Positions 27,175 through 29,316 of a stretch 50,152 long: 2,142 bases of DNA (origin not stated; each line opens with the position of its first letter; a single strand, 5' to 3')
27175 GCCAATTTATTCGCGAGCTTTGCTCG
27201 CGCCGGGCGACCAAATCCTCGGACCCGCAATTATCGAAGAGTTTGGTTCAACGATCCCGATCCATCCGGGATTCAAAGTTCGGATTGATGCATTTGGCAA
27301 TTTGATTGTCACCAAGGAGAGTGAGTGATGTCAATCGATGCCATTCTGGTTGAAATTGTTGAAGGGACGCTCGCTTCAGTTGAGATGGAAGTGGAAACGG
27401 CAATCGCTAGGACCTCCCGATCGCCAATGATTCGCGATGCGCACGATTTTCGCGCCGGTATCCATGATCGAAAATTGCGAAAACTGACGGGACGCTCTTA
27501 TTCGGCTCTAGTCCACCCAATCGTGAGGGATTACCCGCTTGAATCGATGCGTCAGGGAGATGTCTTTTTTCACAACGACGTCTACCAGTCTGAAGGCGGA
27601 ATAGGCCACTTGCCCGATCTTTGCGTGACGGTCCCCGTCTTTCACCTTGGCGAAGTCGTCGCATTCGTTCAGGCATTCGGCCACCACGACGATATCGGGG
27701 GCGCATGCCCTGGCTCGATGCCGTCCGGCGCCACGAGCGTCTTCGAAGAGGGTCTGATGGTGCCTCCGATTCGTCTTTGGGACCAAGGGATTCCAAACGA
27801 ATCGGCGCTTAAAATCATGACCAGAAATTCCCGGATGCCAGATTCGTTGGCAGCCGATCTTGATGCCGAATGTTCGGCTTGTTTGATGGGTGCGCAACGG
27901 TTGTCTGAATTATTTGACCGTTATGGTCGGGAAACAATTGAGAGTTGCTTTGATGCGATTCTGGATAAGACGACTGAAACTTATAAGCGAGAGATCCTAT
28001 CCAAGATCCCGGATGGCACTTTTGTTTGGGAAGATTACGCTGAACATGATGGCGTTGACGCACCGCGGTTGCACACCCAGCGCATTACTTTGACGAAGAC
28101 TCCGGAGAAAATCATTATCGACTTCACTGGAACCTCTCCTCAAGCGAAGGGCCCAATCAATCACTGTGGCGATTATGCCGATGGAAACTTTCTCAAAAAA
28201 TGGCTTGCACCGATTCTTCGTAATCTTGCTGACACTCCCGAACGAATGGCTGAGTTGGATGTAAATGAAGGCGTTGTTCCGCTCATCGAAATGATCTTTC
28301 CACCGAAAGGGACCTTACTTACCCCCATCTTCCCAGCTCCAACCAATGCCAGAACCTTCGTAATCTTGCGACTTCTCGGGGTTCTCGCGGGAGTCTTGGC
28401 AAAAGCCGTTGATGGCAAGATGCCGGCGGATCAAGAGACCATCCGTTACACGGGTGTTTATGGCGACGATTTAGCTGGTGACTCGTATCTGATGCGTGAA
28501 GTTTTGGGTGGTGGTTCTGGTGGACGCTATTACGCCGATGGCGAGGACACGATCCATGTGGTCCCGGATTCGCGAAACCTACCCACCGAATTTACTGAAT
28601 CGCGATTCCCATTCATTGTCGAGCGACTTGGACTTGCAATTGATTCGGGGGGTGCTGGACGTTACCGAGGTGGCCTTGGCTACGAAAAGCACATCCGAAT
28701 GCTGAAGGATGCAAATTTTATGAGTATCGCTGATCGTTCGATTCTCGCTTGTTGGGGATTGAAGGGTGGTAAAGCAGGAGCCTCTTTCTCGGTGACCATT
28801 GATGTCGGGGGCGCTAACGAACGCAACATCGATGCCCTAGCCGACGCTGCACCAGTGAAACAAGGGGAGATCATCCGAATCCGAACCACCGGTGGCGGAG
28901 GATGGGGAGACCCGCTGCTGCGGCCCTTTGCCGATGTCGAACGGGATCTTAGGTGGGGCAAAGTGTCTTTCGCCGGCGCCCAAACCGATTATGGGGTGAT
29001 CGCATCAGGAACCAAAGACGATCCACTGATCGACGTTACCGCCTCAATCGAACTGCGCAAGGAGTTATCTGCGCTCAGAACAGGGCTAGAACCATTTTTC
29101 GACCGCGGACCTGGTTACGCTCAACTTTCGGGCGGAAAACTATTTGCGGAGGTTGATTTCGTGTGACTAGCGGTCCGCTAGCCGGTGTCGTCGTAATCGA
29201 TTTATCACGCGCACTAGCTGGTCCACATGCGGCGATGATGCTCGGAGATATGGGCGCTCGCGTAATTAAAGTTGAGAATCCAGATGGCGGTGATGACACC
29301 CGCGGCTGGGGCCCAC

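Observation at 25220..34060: Six-gene block (HyuA, HyuB, type III CoA-transferase, fused AccD-AccA carboxyltransferase, carbamate kinase, AtzD/barbiturase-family amidohydrolase): candidate undescribed cyclic-amide/ureide catabolic pathway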

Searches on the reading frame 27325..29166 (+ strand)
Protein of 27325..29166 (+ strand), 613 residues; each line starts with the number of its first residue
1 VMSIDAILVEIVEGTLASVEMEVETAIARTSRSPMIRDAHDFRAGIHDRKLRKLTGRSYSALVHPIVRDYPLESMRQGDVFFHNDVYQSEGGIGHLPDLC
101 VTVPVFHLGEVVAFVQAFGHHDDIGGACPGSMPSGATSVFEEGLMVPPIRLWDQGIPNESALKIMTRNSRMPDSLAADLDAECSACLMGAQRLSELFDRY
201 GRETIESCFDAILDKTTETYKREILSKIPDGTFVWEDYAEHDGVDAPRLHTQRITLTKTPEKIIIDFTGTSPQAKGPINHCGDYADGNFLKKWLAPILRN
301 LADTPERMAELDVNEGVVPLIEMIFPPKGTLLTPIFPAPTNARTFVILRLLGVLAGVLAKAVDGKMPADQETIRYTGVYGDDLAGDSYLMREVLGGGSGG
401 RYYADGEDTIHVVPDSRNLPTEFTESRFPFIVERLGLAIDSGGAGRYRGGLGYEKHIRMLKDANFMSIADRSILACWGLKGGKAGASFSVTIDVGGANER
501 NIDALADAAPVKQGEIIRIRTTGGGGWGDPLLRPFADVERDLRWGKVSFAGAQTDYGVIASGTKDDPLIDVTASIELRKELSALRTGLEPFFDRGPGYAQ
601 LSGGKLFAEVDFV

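Call 3: search_protein_families(library=pfam, proteins=[window:27325-29166:+])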
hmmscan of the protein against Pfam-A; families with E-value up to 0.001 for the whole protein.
window:27325-29166:+ (613 aa): 1 family
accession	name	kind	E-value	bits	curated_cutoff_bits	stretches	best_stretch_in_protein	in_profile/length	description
PF02538.19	Hydantoinase_B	-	1.6e-136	456.3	26.8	1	5-530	1-519/519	Hydantoinase B/oxoprolinase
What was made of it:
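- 27325..29166 (+): HyuB: the second subunit. It overlaps the HyuA stop (GTGATG); the likely start is ATG 27328. Pfam Hydantoinase_B covers the full length at 456 bits (call 3).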

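Call 4: search_protein_families(library=ncbifam, proteins=[window:27325-29166:+])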
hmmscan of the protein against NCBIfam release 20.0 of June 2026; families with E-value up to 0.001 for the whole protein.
window:27325-29166:+ (613 aa): 2 families
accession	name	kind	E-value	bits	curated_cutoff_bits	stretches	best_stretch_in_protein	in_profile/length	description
NF050157.1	CapLactmsBetCapB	equivalog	1.6e-55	188.5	1000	1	4-563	1-562/577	caprolactamase subunit beta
NF042976.1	AcphenoCarb_ApcD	equivalog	3.1e-38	131.5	1500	1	74-485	107-518/685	acetophenone carboxylase subunit delta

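Call 19: search_solved_structures(query=window:27325-29166:+)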
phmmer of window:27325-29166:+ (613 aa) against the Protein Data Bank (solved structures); distinct sequences matched with E-value up to 0.001: 5.
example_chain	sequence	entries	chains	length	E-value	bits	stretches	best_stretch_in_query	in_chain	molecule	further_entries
7hk5_A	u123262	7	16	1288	9.1e-61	209.5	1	6-578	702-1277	N-methylhydantoinase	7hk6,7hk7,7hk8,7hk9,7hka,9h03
6yra_B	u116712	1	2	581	2.7e-53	184.8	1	2-563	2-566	Hydantoinase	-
5l9w_A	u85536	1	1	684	7.1e-35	124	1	59-486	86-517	Acetophenone carboxylase delta subunit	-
5m45_A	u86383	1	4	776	1.9e-09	40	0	423-487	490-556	Acetone carboxylase alpha subunit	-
5svb_A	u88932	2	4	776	1.6e-08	36.9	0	423-487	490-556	Acetone carboxylase alpha subunit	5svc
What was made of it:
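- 27325..29166 (+): PDB scores are 209 bits to N-methylhydantoinase and only 40 bits to acetone carboxylase (call 19).
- On Caprolactamase / acetophenone carboxylase / acetone carboxylase (specific members): The acetone carboxylase alpha subunit scores only 40 bits (call 19).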

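Call 22: find_homologous_proteins(query=window:27325-29166:+, max_evalue=1e-30)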
Query window:27325-29166:+ (613 aa): 5713 proteins with E <= 1e-30 among 8000 candidates; the best 120 are listed.
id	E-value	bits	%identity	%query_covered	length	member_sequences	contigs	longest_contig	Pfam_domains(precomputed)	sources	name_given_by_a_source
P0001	0.0e+0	1403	100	100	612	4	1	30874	PF02538.20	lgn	-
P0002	0.0e+0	1387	99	100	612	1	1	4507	PF02538.20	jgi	jgi:N-methylhydantoinase B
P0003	0.0e+0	1385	98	100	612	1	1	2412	PF02538.20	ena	-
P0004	0.0e+0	1382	98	100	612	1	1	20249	PF02538.20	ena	-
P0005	0.0e+0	1352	96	100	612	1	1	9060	PF02538.20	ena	-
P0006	0.0e+0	1351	96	100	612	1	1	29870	PF02538.20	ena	-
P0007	0.0e+0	1349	95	100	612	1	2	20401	PF02538.20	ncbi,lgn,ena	-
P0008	0.0e+0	1344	95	100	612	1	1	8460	PF02538.20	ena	-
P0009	0.0e+0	1317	93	100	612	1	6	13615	PF02538.20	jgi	jgi:N-methylhydantoinase B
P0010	0.0e+0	1317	93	100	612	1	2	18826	PF02538.20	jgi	jgi:N-methylhydantoinase B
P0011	0.0e+0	1316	93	100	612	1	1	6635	PF02538.20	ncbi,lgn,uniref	ncbi:acetophenone carboxylase delta subunit [mine drainage metagenome]|uniref:Acetophenone carboxyla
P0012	0.0e+0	1315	93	100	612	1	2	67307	PF02538.20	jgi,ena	-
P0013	0.0e+0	1314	93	100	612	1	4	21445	PF02538.20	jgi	jgi:N-methylhydantoinase B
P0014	0.0e+0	1313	93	100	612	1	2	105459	PF02538.20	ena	-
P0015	0.0e+0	1312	93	100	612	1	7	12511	PF02538.20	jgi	jgi:N-methylhydantoinase B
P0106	0.0e+0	1186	83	100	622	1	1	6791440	PF02538.20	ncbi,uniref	ncbi:hydantoinase B/oxoprolinase family protein [Streptomyces inhibens]|uniref:hydantoinase B/oxopro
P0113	0.0e+0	1185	83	100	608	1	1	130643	PF02538.20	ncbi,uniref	ncbi:hydantoinase B/oxoprolinase family protein [Micromonospora sp. SL4-19]|uniref:hydantoinase B/ox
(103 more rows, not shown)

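Call 23: find_encoding_contigs(protein=P0106, flank=10000, max_places=2)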
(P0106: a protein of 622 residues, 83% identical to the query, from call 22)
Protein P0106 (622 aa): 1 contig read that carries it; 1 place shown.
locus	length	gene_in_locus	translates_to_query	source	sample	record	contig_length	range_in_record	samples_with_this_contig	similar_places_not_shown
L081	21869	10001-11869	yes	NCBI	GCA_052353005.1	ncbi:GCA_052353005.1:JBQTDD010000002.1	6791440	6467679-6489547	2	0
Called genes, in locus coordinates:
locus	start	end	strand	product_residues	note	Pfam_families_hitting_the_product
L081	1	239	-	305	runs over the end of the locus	PF03547:Mem_trans, PF01758:SBF (weak)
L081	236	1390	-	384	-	PF00155:Aminotran_1_2, PF01041:DegT_DnrJ_EryC1 (weak)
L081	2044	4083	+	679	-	PF01494:FAD_binding_3, PF07992:Pyr_redox_2 (weak), PF01593:Amino_oxidase, PF13450:NAD_binding_8, PF01593:Amino_oxidase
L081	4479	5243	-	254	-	-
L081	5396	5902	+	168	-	PF02627:CMD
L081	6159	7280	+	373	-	PF02625:XdhC_CoxI, PF13478:XdhC_C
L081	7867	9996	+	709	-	PF05378:Hydant_A_N, PF01968:Hydantoinase_A, PF19278:Hydant_A_C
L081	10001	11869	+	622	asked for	PF02538:Hydantoinase_B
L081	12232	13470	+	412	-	PF02515:CoA_transf_3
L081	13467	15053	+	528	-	PF01039:Carboxyl_trans, PF03255:ACCA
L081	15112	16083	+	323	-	PF00696:AA_kinase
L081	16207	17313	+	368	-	PF09663:Amido_AtzD_TrzD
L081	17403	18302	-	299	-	PF00795:CN_hydrolase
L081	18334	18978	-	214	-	PF06240:COXG, PF10604:Polyketide_cyc2 (weak)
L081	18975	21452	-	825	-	PF01315:Ald_Xan_dh_C, PF02738:MoCoBD_1, PF20256:MoCoBD_2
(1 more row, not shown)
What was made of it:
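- All six genes occur in window order in 12 loci, plus Streptomyces inhibens (call 23).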

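Call 24: find_encoding_contigs(protein=P0113, flank=10000, max_places=2)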
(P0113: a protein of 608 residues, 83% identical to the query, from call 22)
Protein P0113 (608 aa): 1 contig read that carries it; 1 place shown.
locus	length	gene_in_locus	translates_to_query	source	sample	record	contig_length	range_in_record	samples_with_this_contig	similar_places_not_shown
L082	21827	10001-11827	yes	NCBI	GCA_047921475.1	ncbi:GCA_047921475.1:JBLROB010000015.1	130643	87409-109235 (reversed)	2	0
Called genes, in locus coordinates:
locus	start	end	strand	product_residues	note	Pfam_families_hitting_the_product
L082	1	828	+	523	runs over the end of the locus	PF07905:PucR, PF17853:GGDEF_2, PF13556:HTH_30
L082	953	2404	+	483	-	PF00860:Xan_ur_permease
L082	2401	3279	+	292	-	PF00941:FAD_binding_5, PF03450:CO_deh_flav_C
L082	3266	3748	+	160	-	PF00111:Fer2, PF01799:Fer2_2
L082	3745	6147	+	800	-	PF01315:Ald_Xan_dh_C, PF02738:MoCoBD_1, PF20256:MoCoBD_2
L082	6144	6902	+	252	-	PF06240:COXG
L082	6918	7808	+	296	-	PF00795:CN_hydrolase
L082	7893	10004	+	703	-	PF05378:Hydant_A_N, PF01968:Hydantoinase_A, PF19278:Hydant_A_C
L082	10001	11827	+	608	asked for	PF02538:Hydantoinase_B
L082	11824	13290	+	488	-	PF01039:Carboxyl_trans, PF03255:ACCA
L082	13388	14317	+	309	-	PF00696:AA_kinase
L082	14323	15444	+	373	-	PF09663:Amido_AtzD_TrzD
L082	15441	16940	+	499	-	PF00501:AMP-binding, PF13193:AMP-binding_C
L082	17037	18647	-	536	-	PF13450:NAD_binding_8, PF01593:Amino_oxidase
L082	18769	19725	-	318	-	PF01380:SIS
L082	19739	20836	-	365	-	-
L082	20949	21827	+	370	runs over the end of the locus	PF01547:SBP_bac_1, PF13416:SBP_bac_8, PF13531:SBP_bac_11, PF13343:SBP_bac_6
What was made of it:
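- The Micromonospora operon reads PucR, NCS2 permease, FAD/FeS/Mo hydroxylase, CoxG, CN-hydrolase, HyuA, HyuB, carboxyltransferase, carbamate kinase, barbiturase, ligase (call 24).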

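Call 27: search_dna_similar(query=window:27325-29166:+, collection=plasmids, mode=protein, max_rows=25, max_evalue=1e-40)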
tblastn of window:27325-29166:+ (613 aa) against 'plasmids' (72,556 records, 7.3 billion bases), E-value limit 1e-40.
Records with a match: 125; places in all: 130; records where one place covers at least 80% of the query: 100.
Best place of each record, by identity: 80-90% 1; 60-80% 2; <60% 122.
By first word of the organism name: Agrobacterium 14; Novosphingobium 9; Azospirillum 9; Rhizobium 7; Ketogulonicigenium 7; Paracoccus 6; Neorhizobium 6; Haladaptatus 5; Shinella 4; Sinorhizobium 3; and 40 more.
By predicted mobility (MOB-suite, as given by PLSDB): non-mobilizable 81; conjugative 34; mobilizable 10.
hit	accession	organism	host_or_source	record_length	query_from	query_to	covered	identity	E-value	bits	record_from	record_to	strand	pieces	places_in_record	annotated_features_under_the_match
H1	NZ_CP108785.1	Embleya sp. NBC_00888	-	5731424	1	613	100%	82.4%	0e+0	938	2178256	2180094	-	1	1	none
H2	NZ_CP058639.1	Rhodococcus sp. ZPP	cell culture,soil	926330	5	613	99%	78.9%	0e+0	893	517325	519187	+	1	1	hydantoinase B/oxoprolinase family protein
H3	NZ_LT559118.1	Nonomuraea gerenzanensis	-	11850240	5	611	99%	74.9%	0e+0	819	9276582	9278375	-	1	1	none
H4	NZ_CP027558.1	Rhodococcus rhodochrous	mixed culture,sewage tank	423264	3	601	98%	41.6%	5e-109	367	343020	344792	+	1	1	hydantoinase B/oxoprolinase family protein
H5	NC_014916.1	Geobacillus sp. Y412MC52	Obsidian Hot Spring in Yellowstone ...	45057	1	591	96%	35.0%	8e-69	250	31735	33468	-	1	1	hydantoinase B/oxoprolinase family protein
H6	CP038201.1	Paracoccus ferrooxidans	single cell,bioreactor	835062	5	579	94%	34.0%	2e-57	217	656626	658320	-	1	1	hydantoinase B/oxoprolinase family protein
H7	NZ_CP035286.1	Paracoccus versutus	whole organism,soil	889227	5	579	94%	34.0%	2e-57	217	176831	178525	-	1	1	hydantoinase B/oxoprolinase family protein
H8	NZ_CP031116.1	Rubrobacter indicoceani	cell culture,marine sediment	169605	3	595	97%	32.4%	2e-61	228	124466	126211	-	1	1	hydantoinase B/oxoprolinase family protein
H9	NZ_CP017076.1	Novosphingobium resinovorum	single cell,soil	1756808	2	596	97%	32.3%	3e-62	231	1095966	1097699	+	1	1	none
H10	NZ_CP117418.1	Novosphingobium humi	Single cell,Soil from military shooting ...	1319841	2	591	96%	32.6%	1e-63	234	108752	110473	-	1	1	none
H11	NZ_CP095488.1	Halorientalis marina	cell culture,salt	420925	4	596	97%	32.3%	3e-53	204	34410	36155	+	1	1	hydantoinase B/oxoprolinase family protein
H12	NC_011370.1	Rhizobium leguminosarum bv. trifolii WSM2304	-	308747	3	591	96%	32.5%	3e-58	219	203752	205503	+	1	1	hydantoinase B/oxoprolinase family protein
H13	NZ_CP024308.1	Sinorhizobium fredii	Phaseolus vulgaris,cell culture,plant ...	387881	3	583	95%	32.9%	4e-60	224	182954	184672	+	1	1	hydantoinase B/oxoprolinase family protein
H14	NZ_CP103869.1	Novosphingobium humi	pure culture,soil biofilm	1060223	2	591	96%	32.4%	2e-63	234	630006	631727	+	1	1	none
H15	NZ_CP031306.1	Natronorubrum bangense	Cell culture,The Bange salt-alkaline ...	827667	4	596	97%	32.1%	2e-57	216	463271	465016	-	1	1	hydantoinase B/oxoprolinase family protein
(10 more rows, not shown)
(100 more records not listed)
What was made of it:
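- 27325..29166 (+): Identity then drops to 42% or less for other HyuB proteins (call 27).
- Closest known: ATP-dependent N-methylhydantoinase, 5-oxoprolinase and caprolactamase. Different: The subfamily is distinct and, wherever I could read its context, confined to barbiturate or Mo-hydroxylase clusters (call 27).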

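Call 28: get_annotated_region(hit=H2, flank=14000)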
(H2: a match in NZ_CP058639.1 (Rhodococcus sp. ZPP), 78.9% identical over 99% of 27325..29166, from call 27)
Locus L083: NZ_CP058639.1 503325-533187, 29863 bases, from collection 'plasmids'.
description: Rhodococcus sp. ZPP plasmid pRZP2, complete sequence
organism: Rhodococcus sp. ZPP (NCBI taxid 2749906)
taxonomy: Bacteria; Actinomycetota; Actinomycetes; Mycobacteriales; Nocardiaceae; Rhodococcus; Rhodococcus sp. ZPP
host: -; source: cell culture,soil; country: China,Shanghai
typing (MOB-suite, as given by PLSDB): mobilizable; relaxase MOBP,MOBP
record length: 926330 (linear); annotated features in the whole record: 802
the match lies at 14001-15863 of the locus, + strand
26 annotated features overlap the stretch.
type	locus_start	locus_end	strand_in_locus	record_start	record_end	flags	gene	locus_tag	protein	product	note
CDS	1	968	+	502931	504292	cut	-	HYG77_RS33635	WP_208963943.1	amidase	-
CDS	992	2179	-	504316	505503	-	-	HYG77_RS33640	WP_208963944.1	CoA transferase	-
CDS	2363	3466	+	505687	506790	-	-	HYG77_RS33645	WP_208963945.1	XdhC/CoxI family protein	-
CDS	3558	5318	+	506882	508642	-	-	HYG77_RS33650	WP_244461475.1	PucR family transcriptional regulator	-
CDS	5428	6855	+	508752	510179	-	-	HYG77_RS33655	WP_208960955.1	solute carrier family 23 protein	GO:0055085 - transmembrane transport [Evidence IEA]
CDS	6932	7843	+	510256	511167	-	-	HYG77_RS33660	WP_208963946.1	FAD binding domain-containing protein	-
CDS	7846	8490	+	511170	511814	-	-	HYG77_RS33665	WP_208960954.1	(2Fe-2S)-binding protein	-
CDS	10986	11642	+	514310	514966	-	-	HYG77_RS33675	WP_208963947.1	carbon monoxide dehydrogenase subunit G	-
CDS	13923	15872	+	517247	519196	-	-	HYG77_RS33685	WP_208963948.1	hydantoinase B/oxoprolinase family protein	-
CDS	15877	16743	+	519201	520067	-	-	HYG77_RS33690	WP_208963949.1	NmrA family NAD(P)-binding protein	-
CDS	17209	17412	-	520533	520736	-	-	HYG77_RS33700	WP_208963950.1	hypothetical protein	-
CDS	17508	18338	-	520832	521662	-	-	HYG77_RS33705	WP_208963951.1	CopG family transcriptional regulator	-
CDS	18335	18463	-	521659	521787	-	-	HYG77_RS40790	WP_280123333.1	hypothetical protein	-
CDS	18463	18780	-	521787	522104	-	-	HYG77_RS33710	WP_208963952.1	hypothetical protein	-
CDS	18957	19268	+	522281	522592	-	mihF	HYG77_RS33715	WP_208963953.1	integration host factor, actinobacterial type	-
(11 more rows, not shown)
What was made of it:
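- Next relatives are 42% identical or less (calls 22-24, 27, 28).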
